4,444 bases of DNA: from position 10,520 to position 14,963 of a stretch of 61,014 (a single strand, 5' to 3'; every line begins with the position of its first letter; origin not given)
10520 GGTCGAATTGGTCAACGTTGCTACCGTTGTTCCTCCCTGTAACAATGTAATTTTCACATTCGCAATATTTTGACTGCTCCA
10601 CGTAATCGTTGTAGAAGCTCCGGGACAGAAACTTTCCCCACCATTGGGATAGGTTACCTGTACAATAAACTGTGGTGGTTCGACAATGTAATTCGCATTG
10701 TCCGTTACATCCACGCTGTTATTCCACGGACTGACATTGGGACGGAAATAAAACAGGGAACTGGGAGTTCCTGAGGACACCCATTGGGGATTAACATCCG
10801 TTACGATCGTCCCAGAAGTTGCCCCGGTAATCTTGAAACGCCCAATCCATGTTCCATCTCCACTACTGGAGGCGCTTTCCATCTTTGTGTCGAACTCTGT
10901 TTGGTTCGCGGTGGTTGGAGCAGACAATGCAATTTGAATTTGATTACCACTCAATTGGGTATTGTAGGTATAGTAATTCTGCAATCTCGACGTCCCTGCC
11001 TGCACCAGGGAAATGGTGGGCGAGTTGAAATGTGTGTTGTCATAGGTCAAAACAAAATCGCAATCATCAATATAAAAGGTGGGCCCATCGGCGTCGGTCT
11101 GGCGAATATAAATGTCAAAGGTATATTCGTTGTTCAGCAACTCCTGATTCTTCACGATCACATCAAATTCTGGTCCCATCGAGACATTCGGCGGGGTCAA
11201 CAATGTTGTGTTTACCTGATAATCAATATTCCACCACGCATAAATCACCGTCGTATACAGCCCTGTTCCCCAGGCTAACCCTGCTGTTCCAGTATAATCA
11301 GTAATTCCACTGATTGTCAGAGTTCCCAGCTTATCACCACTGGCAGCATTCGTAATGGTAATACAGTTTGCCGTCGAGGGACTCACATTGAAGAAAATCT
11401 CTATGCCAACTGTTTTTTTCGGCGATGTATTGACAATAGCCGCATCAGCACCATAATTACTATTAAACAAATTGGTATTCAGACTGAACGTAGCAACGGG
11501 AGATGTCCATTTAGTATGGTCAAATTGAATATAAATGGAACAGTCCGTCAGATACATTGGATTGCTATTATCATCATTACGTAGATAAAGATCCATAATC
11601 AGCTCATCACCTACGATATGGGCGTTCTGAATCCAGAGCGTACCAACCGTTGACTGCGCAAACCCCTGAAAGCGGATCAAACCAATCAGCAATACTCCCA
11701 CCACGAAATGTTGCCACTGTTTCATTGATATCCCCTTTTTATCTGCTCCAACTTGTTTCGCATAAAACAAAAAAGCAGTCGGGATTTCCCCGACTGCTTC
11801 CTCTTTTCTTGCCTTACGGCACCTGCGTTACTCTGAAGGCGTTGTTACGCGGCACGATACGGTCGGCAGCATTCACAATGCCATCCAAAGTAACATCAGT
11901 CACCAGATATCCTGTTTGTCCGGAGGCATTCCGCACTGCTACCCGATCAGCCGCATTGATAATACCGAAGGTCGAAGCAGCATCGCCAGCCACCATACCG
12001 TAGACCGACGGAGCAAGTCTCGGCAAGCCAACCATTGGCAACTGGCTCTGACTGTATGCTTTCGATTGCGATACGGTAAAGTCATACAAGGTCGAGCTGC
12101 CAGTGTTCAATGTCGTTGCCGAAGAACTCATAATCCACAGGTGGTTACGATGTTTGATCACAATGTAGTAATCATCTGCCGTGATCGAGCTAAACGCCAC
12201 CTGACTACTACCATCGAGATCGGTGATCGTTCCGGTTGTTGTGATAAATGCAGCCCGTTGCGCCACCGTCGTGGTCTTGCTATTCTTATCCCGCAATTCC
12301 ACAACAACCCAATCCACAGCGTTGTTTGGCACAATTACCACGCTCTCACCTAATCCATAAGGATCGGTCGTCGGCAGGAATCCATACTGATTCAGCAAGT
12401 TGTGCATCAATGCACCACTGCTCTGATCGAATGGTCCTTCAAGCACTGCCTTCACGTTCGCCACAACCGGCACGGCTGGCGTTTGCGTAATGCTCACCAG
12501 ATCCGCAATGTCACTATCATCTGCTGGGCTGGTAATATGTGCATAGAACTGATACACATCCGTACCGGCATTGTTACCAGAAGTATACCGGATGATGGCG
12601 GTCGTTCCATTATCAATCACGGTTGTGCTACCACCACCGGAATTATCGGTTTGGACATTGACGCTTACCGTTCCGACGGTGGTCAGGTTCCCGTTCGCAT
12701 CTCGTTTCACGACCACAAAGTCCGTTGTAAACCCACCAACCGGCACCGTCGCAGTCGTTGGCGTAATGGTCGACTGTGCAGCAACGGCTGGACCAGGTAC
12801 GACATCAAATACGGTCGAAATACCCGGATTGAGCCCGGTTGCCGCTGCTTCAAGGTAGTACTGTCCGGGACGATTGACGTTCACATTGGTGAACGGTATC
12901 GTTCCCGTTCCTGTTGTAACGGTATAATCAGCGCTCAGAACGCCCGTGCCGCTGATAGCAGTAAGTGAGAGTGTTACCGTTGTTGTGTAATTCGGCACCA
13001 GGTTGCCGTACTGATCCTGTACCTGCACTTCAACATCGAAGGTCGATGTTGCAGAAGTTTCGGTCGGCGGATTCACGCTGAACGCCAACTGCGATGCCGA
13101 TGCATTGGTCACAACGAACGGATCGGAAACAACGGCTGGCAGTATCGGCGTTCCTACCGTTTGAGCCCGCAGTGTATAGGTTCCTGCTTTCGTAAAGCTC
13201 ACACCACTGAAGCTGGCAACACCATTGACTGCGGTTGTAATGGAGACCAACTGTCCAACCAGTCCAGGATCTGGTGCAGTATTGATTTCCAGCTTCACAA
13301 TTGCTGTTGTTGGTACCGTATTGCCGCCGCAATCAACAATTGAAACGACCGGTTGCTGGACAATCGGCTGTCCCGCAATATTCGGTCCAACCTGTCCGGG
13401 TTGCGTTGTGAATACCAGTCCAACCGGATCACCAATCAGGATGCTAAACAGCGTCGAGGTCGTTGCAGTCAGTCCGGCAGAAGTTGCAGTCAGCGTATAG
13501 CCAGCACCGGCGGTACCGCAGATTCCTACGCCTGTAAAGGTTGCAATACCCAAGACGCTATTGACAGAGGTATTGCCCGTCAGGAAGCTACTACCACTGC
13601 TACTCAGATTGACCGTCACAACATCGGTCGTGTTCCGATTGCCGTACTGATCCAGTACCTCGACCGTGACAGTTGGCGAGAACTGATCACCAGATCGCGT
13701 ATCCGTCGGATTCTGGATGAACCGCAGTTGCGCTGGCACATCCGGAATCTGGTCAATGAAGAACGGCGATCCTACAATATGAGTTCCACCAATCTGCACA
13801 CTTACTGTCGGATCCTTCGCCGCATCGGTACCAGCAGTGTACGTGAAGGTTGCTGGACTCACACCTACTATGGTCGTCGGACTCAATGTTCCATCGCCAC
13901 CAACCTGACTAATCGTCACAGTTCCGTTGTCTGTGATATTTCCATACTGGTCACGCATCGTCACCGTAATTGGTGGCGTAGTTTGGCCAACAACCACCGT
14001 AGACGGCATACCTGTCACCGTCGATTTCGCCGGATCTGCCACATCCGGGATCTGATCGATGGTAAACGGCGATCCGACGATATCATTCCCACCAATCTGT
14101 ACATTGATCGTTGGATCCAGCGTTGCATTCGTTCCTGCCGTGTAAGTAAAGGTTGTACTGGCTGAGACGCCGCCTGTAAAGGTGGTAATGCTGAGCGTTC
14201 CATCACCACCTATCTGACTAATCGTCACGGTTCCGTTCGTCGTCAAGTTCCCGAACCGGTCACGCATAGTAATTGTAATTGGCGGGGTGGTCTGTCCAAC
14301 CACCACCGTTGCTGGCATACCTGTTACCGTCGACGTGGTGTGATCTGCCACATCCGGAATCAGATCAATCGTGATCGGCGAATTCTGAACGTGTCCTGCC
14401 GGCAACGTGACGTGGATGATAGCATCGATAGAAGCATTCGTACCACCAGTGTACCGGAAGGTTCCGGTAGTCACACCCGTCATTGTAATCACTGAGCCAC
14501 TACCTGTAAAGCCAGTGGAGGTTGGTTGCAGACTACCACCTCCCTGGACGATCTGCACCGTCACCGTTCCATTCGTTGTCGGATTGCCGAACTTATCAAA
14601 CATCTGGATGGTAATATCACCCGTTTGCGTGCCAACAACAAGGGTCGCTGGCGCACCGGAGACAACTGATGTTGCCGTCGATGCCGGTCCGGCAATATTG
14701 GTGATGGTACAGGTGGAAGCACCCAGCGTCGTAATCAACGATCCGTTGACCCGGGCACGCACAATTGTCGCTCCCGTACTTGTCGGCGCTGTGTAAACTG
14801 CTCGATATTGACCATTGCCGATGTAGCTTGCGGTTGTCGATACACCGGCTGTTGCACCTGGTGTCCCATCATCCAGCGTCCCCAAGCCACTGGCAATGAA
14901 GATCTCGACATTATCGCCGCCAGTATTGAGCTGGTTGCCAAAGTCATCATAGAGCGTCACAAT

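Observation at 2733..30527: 28-kb surface-protein island that reads like a T9SS-anchored cohesin-dockerin assembly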

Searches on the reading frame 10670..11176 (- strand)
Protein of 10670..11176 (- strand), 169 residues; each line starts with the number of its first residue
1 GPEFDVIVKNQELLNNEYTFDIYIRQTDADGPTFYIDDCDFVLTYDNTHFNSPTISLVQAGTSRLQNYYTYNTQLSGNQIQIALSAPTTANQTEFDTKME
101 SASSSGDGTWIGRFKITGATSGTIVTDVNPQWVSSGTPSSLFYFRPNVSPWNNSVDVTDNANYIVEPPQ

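Call 9: search_protein_families(library=pfam, proteins=[window:10670-11176:-], max_evalue=10)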
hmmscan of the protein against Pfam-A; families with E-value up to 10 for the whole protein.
seq(169 aa): 0 families

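Call 36: search_solved_structures(query=A5, max_evalue=10, show_alignments=2)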
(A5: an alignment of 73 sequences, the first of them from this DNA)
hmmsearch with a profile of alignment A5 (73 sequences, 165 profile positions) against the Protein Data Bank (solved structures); distinct sequences matched with E-value up to 10: 3.
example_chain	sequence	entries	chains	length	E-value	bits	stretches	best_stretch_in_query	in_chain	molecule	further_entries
3o0y_A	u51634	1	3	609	0.4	13.6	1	72-146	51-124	lipoprotein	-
7f5h_C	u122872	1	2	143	0.72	12.8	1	91-156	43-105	Nanobody DL28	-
9pzz_A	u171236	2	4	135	1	12.3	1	104-161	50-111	Fluorescent nanobody H11 | Genetically encoded nanobody with fluorescent amino acid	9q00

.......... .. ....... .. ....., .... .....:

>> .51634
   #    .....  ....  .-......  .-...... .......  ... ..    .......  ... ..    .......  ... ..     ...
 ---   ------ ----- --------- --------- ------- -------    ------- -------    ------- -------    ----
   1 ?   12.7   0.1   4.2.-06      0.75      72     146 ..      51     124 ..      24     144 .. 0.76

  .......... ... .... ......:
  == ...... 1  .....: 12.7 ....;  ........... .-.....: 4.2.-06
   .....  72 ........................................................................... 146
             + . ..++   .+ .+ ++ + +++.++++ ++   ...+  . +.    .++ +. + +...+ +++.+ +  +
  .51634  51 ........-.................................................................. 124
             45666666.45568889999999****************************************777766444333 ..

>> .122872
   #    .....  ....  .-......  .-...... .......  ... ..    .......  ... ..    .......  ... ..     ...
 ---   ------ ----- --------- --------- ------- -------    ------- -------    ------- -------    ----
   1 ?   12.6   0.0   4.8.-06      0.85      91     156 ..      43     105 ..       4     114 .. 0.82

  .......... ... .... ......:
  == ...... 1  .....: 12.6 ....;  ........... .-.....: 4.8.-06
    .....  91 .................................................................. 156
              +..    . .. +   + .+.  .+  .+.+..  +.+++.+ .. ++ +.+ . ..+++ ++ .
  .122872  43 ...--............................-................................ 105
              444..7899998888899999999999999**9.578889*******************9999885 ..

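Call 40: predict_structure(alignment_id=A5)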
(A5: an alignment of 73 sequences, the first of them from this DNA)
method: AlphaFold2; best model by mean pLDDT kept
length: 169 residues; sequences in the alignment: 73
mean_pLDDT: 97.6   pTM: 0.91
mean pLDDT of the five models: 97.6, 97.5, 97.5, 97.2, 97.1
residues with pLDDT >= 90: 167; 70-90: 2; 50-70: 0; < 50: 0
segments of 3 or more residues with pLDDT < 50: none
pLDDT, mean of each block of 10 residues (from residue 1): 96 98 97 97 98 98 98 98 98 98 98 98 97 97 97 97 97
secondary structure, 60 per line:
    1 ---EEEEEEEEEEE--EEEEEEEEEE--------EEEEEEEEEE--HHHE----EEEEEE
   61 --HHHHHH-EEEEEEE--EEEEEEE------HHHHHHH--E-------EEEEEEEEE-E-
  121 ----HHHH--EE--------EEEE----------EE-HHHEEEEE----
elements in order: E4-14 E17-26 E35-44 E55-60 H63-68 E70-76 E79-85 H92-98 E109-117 H125-128 E141-144 E161-165

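Call 44: fold_search(model_id=the predicted structure, library=pdb)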
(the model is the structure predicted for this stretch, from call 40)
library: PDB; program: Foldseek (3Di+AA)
matches with E <= 10: 1424; with E <= 0.001: 16
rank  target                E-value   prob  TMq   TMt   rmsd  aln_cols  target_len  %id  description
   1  5lxv_C                4.3e-05  1.00  0.53  0.52   8.5       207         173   15  Crystal structure of Ruminococcus flavefaciens scaffoldin C cohesin in complex with a dockerin from an uncharacterized (released 2016-10-19)
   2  5lxv_A                5.4e-05  1.00  0.52  0.51   8.4       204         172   15  Crystal structure of Ruminococcus flavefaciens scaffoldin C cohesin in complex with a dockerin from an uncharacterized (released 2016-10-19)
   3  2xdh                  1.7e-04  1.00  0.47  0.55   5.5       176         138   15  Non-cellulosomal cohesin from the hyperthermophilic archaeon Archaeoglobus fulgidus (released 2010-05-26)
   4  4fl4_C                1.7e-04  1.00  0.44  0.27   8.7       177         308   11  Scaffoldin conformation and dynamics revealed by a ternary complex from the Clostridium thermocellum cellulosome (released 2012-06-27)
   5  2ccl_A                2.4e-04  1.00  0.49  0.53   5.2       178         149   11  THE S45A, T46A MUTANT OF THE TYPE I COHESIN-DOCKERIN COMPLEX FROM THE CELLULOSOME OF CLOSTRIDIUM THERMOCELLUM (released 2007-02-13)
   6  2vn6_A                2.7e-04  1.00  0.48  0.53   6.0       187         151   11  The Clostridium cellulolyticum dockerin displays a dual binding mode for its cohesin partner (released 2008-05-13)
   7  4uyq_A                4.0e-04  1.00  0.52  0.59   6.0       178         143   12  High resolution structure of the third cohesin ScaC in complex with the ScaB dockerin with a mutation in the C-termina (released 2015-04-15)
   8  1aoh_A                4.4e-04  1.00  0.42  0.48   8.1       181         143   10  SINGLE COHESIN DOMAIN FROM THE SCAFFOLDING PROTEIN CIPA OF THE CLOSTRIDIUM THERMOCELLUM CELLULOSOME (released 1998-07-08)
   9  2vo8                  4.6e-04  1.00  0.41  0.49   8.7       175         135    7  Cohesin module from Clostridium perfringens ATCC13124 family 33 glycoside hydrolase. (released 2008-09-02)
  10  3ul4_A                5.2e-04  1.00  0.47  0.54   8.7       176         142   12  Crystal structure of Coh-OlpA(Cthe_3080)-Doc918(Cthe_0918) complex: A novel type I Cohesin-Dockerin complex from Clost (released 2012-11-28)
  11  1ohz_A                5.5e-04  1.00  0.44  0.51   7.9       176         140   12  Cohesin-Dockerin complex from the cellulosome of Clostridium thermocellum (released 2003-11-20)
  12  2jh2_A                6.1e-04  1.00  0.35  0.41   5.5       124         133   13  X-ray crystal structure of a cohesin-like module from Clostridium perfringens (released 2007-11-06)
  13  6kgc_A                6.8e-04  1.00  0.53  0.60   5.9       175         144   12  Crystal structure of CaDoc0917(R49D)-CaCohA2 complex at pH 5.4 (released 2020-07-08)
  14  4dh2_C                7.2e-04  1.00  0.42  0.45   9.4       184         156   13  Crystal structure of Coh-OlpC(Cthe_0452)-Doc435(Cthe_0435) complex: A novel type I Cohesin-Dockerin complex from Clost (released 2012-11-28)
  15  6kgd_A                8.4e-04  1.00  0.47  0.53   3.7       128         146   12  Crystal structure of CaDoc0917(R49D)-CaCohA2 complex at pH 8.0 (released 2020-07-08)
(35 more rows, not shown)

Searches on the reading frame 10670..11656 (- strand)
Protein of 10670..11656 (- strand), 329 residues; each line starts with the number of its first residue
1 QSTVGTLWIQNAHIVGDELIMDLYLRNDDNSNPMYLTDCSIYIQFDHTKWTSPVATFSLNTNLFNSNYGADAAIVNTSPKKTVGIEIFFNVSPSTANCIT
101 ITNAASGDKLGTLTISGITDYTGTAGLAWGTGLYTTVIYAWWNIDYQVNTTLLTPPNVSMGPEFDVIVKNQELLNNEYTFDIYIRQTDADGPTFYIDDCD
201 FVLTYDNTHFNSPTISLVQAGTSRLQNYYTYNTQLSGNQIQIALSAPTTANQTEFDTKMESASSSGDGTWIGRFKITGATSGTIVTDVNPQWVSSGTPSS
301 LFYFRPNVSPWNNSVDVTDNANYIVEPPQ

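Call 13: find_homologous_proteins(query=window:10670-11656:-, max_evalue=0.01)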
Query seq(329 aa): 1968 candidates shared short words with the query, none scored E <= 0.01.

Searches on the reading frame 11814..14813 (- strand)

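Call 10: search_protein_families(library=ncbifam, proteins=[window:11814-14813:-], max_evalue=1)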
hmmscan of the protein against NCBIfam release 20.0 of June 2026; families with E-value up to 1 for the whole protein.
window:11814-14813:- (999 aa): 1 family
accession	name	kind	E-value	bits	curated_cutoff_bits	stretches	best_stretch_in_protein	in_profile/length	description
TIGR03769.1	P_ac_wall_RPT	domain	0.056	14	30.9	1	539-569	8-38/41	TIGR03769 domain-containing protein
